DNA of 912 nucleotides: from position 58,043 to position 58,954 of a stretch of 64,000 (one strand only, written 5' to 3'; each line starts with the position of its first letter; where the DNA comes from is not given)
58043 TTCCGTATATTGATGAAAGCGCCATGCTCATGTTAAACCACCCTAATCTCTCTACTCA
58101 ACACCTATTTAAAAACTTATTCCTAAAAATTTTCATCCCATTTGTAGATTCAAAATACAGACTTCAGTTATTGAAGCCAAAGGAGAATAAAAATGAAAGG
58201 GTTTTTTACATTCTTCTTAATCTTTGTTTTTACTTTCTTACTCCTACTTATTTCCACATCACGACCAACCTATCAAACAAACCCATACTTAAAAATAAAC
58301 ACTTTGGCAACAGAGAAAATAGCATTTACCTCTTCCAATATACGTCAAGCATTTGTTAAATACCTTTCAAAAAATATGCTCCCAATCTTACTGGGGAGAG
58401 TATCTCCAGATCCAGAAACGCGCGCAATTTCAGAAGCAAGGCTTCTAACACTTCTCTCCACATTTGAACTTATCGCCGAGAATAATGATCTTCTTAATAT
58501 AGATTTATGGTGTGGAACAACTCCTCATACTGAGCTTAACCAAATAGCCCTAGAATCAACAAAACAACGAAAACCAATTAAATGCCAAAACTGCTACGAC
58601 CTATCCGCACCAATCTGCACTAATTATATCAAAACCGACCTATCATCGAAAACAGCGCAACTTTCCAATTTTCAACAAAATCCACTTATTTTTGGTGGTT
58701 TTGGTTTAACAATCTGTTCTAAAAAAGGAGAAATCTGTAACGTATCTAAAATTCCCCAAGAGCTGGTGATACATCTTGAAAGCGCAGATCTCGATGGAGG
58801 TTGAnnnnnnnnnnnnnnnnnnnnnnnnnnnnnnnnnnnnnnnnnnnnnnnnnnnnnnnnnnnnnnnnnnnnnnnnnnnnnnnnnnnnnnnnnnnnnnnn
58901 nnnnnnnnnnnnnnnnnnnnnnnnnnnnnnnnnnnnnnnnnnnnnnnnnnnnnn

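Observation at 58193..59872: Cluster of type-IV-pilin-like genes with class III signal peptides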

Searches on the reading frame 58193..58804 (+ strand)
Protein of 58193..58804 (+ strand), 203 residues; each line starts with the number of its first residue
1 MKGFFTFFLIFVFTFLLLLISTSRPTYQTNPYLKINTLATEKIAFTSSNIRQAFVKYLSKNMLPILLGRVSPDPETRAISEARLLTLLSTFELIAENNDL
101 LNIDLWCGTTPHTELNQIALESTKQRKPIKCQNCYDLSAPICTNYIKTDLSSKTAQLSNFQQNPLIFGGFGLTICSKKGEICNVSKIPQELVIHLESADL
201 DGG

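Call 6: search_protein_families(library=pfam, max_evalue=1, proteins=[window:58193-58804:+])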
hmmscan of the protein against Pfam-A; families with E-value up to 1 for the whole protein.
window:58193-58804:+ (203 aa): 0 families

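Call 7: search_protein_families(library=ncbifam, max_evalue=1, proteins=[window:58193-58804:+])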
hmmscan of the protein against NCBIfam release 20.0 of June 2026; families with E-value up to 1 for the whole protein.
window:58193-58804:+ (203 aa): 0 families

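Call 10: find_encoding_contigs(protein=window:58193-58804:+, flank=10000, max_places=6)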
Protein window:58193-58804:+ (203 aa): 5 contigs read that carry it; 4 places shown.
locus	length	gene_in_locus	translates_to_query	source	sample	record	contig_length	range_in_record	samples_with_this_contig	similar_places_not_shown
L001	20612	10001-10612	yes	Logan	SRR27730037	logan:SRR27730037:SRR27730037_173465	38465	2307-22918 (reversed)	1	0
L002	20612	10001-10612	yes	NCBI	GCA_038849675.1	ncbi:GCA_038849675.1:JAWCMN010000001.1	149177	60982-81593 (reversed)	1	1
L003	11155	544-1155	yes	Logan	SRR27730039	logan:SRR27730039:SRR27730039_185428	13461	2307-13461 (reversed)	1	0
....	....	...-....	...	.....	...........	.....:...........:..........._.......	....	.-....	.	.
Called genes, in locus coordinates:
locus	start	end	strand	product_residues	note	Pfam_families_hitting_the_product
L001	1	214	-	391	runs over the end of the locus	PF00155:Aminotran_1_2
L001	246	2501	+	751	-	-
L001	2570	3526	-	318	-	PF00557:Peptidase_M24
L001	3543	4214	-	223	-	PF00702:Hydrolase, PF12710:HAD (weak), PF13419:HAD_2, PF13242:Hydrolase_like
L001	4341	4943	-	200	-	PF02223:Thymidylate_kin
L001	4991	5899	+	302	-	PF02729:OTCace_N, PF00185:OTCace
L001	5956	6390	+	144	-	PF01948:PyrI, PF02748:PyrI_C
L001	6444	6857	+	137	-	-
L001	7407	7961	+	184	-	PF01994:Trm56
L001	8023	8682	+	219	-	PF02002:TFIIE_alpha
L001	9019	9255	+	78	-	-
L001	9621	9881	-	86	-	PF05239:PRC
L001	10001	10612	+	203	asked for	-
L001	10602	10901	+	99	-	-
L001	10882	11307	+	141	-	-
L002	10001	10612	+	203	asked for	-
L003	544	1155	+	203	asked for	-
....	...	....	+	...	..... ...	-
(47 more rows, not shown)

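Call 11: find_homologous_proteins(query=window:58193-58804:+, max_evalue=0.01)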
Query window:58193-58804:+ (203 aa): 1 proteins with E <= 0.01 among 336 candidates.
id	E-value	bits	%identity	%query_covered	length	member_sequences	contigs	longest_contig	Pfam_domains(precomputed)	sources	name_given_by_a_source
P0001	7.0e-130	448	100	100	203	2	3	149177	-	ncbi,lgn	ncbi:MAG: hypothetical protein QXN01_00375 [Candidatus Anstonellales archaeon]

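Call 23: search_protein_representatives(protein=window:58193-58804:+)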
Query: 203 residues. Proteins with E-value up to 0.001 (for the whole library): 19; up to 1e-10: 4; up to 1e-30: 1. The best 19 are listed.
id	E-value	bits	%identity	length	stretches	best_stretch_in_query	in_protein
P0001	2.2e-130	448.3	100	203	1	1-203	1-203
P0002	1.0e-24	103.6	38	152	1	49-192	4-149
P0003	9.9e-21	90.6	35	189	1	1-191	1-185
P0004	6.0e-12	62.0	28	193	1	1-192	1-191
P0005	7.0e-10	55.2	34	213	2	88-189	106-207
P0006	1.1e-07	48.1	29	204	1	2-195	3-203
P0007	1.6e-07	47.6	27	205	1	1-189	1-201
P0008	1.4e-06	44.5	30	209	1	1-139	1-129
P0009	4.1e-06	42.9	35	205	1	1-138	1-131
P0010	5.2e-06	42.6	44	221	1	95-190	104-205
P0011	8.9e-06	41.9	27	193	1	13-189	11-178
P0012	5.8e-05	39.2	26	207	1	1-190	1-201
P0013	5.9e-05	39.2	28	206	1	1-158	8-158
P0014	6.8e-05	39.0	27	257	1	2-139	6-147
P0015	9.2e-05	38.5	28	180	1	2-159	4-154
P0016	1.7e-04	37.6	23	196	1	1-193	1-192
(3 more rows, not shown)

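Call 25: find_homologous_proteins(query=A1, max_evalue=0.001)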
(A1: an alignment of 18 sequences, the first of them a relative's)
Query A1 (18 sequences) (203 aa, profile of the alignment): 6 proteins with E <= 0.001 among 8000 candidates.
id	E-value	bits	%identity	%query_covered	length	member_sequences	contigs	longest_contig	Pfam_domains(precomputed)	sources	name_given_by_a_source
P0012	5.1e-60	221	24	93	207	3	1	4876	-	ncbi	-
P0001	7.5e-57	210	100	100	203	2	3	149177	-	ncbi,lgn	ncbi:MAG: hypothetical protein QXN01_00375 [Candidatus Anstonellales archaeon]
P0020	8.3e-53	197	23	93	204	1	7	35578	-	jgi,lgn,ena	jgi:hypothetical protein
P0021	2.9e-52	195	24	93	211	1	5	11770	-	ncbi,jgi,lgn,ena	-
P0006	4.5e-52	195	27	96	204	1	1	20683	-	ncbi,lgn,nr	ncbi:hypothetical protein JXB01_03020 [Candidatus Micrarchaeota archaeon]|nr:hypothetical protein [C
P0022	8.3e-47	178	24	93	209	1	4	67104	-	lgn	-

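Call 26: find_encoding_contigs(protein=P0006, flank=8000, max_places=2)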
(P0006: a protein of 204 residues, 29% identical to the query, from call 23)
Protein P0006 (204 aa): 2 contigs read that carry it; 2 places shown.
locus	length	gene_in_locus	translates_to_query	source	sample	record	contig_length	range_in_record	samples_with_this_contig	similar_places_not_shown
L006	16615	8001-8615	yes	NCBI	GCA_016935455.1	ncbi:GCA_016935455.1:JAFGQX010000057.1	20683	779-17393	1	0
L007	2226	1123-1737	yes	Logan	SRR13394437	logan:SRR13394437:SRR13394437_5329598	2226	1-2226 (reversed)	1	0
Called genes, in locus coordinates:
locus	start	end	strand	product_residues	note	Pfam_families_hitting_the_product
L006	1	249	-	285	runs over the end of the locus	PF17125:Methyltr_RsmF_N (weak), PF01189:Methyltr_RsmB-F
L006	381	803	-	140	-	-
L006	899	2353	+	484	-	-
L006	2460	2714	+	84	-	-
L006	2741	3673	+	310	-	PF00633:HHH (faint), PF14520:HHH_5, PF00154:RecA_N, PF13481:AAA_25, PF08423:Rad51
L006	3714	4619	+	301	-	PF01916:DS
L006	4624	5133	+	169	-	-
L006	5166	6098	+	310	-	PF04104:DNA_primase_lrg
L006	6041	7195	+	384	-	PF01896:DNA_primase_S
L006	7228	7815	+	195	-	PF03876:SHS2_Rpb7-N, PF00575:S1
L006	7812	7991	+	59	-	PF06093:Spt4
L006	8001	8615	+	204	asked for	-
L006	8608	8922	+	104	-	-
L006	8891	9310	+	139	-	-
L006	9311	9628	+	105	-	-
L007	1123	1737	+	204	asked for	-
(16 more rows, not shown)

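Call 27: find_encoding_contigs(protein=P0022, flank=8000, max_places=2)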
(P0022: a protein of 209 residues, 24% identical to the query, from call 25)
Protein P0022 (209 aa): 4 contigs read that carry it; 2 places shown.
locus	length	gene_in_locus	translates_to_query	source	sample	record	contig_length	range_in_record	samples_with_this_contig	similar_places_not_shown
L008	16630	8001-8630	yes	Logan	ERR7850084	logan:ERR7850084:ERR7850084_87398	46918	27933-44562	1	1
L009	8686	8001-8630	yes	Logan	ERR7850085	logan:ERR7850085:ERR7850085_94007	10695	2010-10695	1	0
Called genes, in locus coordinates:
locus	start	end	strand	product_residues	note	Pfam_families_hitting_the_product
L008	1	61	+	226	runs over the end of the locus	-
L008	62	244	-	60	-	-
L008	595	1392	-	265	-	PF10418:DHODB_Fe-S_bind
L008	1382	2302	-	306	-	PF01180:DHO_dh, PF01207:Dus (faint)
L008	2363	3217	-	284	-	-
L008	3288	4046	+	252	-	PF00834:Ribul_P_3_epim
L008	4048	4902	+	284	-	PF13292:DXP_synthase_N, PF00456:Transketolase_N, PF00676:E1_dh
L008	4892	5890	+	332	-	PF02779:Transket_pyr, PF02780:Transketolase_C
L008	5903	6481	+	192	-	PF04893:Yip1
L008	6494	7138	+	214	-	PF00923:TAL_FSA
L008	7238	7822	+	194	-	PF03876:SHS2_Rpb7-N, PF00575:S1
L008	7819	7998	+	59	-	PF06093:Spt4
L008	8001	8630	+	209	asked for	-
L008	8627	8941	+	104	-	-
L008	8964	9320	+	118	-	-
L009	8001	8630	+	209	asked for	-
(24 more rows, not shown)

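Call 28: find_encoding_contigs(protein=P0020, flank=8000, max_places=2)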
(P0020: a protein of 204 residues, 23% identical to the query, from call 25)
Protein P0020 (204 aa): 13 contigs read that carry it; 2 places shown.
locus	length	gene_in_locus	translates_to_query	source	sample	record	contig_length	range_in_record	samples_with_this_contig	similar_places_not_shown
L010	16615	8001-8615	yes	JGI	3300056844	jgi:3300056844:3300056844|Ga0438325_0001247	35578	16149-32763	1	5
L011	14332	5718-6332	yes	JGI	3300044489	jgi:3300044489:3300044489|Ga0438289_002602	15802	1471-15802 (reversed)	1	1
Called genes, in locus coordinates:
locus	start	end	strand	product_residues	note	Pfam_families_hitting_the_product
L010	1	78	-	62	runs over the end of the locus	-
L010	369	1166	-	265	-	PF10418:DHODB_Fe-S_bind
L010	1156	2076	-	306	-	PF01180:DHO_dh, PF04481:DUF561 (faint), PF01207:Dus (faint), PF03060:NMO (weak)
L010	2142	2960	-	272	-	-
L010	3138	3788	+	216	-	PF00834:Ribul_P_3_epim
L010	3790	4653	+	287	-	PF13292:DXP_synthase_N, PF00456:Transketolase_N, PF00676:E1_dh (weak)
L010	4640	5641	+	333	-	PF02779:Transket_pyr, PF02780:Transketolase_C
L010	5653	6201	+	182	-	PF04893:Yip1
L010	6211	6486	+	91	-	-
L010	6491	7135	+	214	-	PF00923:TAL_FSA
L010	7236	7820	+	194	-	PF03876:SHS2_Rpb7-N, PF00575:S1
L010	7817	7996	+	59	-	PF06093:Spt4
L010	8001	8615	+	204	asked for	-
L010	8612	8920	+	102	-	-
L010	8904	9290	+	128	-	-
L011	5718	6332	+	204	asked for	-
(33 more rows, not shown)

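Call 30: find_encoding_contigs(protein=P0003, flank=8000, max_places=2)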
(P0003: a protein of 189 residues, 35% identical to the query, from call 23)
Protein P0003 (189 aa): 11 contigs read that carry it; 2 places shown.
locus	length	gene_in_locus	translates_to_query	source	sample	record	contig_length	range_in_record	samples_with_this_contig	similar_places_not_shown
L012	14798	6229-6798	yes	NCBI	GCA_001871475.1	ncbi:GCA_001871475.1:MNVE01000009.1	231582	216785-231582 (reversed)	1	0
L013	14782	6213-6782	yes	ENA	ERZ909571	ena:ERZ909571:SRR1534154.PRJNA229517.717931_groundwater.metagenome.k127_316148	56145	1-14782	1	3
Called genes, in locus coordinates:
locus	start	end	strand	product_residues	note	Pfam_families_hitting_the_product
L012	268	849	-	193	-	PF02223:Thymidylate_kin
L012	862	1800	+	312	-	PF02729:OTCace_N, PF00185:OTCace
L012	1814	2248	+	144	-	PF01948:PyrI, PF02748:PyrI_C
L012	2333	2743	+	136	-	-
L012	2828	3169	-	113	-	-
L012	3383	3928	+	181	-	PF01994:Trm56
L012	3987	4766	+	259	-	PF02002:TFIIE_alpha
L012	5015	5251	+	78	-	-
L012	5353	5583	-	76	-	PF05239:PRC (weak)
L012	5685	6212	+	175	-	-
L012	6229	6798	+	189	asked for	-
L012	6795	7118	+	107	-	-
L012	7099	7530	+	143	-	-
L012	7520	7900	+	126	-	-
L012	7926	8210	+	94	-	-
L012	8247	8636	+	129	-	-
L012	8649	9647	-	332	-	-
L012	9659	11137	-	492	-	PF27854:Heavy_Cys_CGP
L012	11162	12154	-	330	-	PF00348:polyprenyl_synt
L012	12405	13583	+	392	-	PF00155:Aminotran_1_2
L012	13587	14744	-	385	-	PF01926:MMR_HSR1, PF02421:FeoB_N (weak), PF08438:YGR210-like_G4, PF02824:TGS, PF06071:YchF-GTPase_C (faint)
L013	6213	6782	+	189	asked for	-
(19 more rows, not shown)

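Call 31: find_encoding_contigs(protein=P0021, flank=8000, max_places=2)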
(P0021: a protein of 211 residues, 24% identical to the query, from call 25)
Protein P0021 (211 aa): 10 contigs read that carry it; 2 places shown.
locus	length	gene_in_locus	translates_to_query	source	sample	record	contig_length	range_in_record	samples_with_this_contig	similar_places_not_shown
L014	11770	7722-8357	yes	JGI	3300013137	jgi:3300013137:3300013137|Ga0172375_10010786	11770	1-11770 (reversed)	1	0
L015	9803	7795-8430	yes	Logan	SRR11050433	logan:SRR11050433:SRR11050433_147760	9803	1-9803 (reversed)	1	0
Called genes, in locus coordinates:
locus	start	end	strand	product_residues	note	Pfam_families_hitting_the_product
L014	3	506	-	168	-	?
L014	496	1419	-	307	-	PF01180:DHO_dh, PF04481:DUF561 (faint), PF01207:Dus (faint), PF03060:NMO (weak)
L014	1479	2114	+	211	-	-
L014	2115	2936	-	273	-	-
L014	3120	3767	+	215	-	PF00834:Ribul_P_3_epim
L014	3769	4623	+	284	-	PF13292:DXP_synthase_N (weak), PF00456:Transketolase_N, PF00676:E1_dh (weak)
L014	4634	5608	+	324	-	PF02779:Transket_pyr, PF02780:Transketolase_C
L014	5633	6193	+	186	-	PF04893:Yip1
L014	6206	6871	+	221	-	PF00923:TAL_FSA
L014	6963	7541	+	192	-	PF03876:SHS2_Rpb7-N, PF00575:S1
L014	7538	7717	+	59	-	PF06093:Spt4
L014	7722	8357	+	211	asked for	-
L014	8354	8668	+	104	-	-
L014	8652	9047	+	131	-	-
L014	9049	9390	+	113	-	-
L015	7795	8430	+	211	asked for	-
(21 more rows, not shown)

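Call 32: find_encoding_contigs(protein=P0012, flank=8000, max_places=1)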
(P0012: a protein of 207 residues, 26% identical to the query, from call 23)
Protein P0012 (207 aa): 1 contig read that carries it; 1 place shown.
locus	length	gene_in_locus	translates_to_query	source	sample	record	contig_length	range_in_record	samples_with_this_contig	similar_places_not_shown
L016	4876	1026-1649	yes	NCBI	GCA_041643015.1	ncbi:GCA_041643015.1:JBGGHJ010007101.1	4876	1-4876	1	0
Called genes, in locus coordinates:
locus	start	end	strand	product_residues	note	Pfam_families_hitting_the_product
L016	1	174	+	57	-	?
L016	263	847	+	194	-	PF03876:SHS2_Rpb7-N, PF00575:S1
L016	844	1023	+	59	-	PF06093:Spt4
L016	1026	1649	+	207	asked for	-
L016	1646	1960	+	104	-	-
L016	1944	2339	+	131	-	-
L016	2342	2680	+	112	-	-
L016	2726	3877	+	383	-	PF02518:HATPase_c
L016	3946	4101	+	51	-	-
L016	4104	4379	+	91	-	PF13145:Rotamase_2, PF13616:Rotamase_3, PF00639:Rotamase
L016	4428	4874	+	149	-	?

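Call 43: predict_structure(alignment_id=A1)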
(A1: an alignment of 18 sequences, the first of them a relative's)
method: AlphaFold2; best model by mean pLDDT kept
length: 203 residues; sequences in the alignment: 18
mean_pLDDT: 91.5   pTM: 0.78
mean pLDDT of the five models: 91.5, 91.1, 90.4, 90.4, 90.4
residues with pLDDT >= 90: 162; 70-90: 27; 50-70: 13; < 50: 1
segments of 3 or more residues with pLDDT < 50: none
pLDDT, mean of each block of 10 residues (from residue 1): 92 97 74 83 96 96 93 96 97 96 97 95 97 97 94 86 88 94 92 81 55
secondary structure, 60 per line:
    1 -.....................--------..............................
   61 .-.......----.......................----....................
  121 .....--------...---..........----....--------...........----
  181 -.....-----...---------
elements in order: H2-22 H31-61 H63-69 H74-96 E101-111 H112-125 E134-136 H140-145 E146-149 E154-157 E166-176 E182-186 E192-194

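Call 50: find_encoding_contigs(protein=P0004, flank=6000, max_places=1)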
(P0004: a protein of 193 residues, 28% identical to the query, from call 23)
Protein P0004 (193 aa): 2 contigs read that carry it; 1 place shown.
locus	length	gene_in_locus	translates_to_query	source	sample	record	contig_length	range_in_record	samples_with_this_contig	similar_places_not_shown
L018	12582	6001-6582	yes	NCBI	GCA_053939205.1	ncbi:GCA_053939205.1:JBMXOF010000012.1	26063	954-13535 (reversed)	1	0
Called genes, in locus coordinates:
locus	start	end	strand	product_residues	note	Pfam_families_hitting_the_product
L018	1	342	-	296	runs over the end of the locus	PF03144:GTP_EFTU_D2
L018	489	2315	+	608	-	PF00270:DEAD (weak), PF04851:ResIII (weak), PF06733:DEAD_2, PF06777:HBB (faint), PF13307:Helicase_C_2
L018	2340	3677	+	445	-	PF03215:Rad17, PF00004:AAA, PF13401:AAA_22 (faint), PF21960:RCF1-5-like_lid, PF25361:AAA_lid_RFC1 (weak)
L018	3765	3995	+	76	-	-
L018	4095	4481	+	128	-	PF01092:Ribosomal_S6e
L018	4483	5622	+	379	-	PF00009:GTP_EFTU, PF09173:eIF2_C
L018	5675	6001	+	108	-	-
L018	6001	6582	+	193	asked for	-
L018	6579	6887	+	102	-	-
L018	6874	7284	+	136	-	-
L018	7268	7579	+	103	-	-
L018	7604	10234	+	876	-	PF00004:AAA, PF07728:AAA_5 (weak), PF17862:AAA_lid_3, PF09336:Vps4_C (weak), PF05496:RuvB_N (weak), PF00004:AAA, PF13173:AAA_14 (weak), PF17862:AAA_lid_3 (weak), +22 more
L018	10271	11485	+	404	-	-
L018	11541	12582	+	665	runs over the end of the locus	?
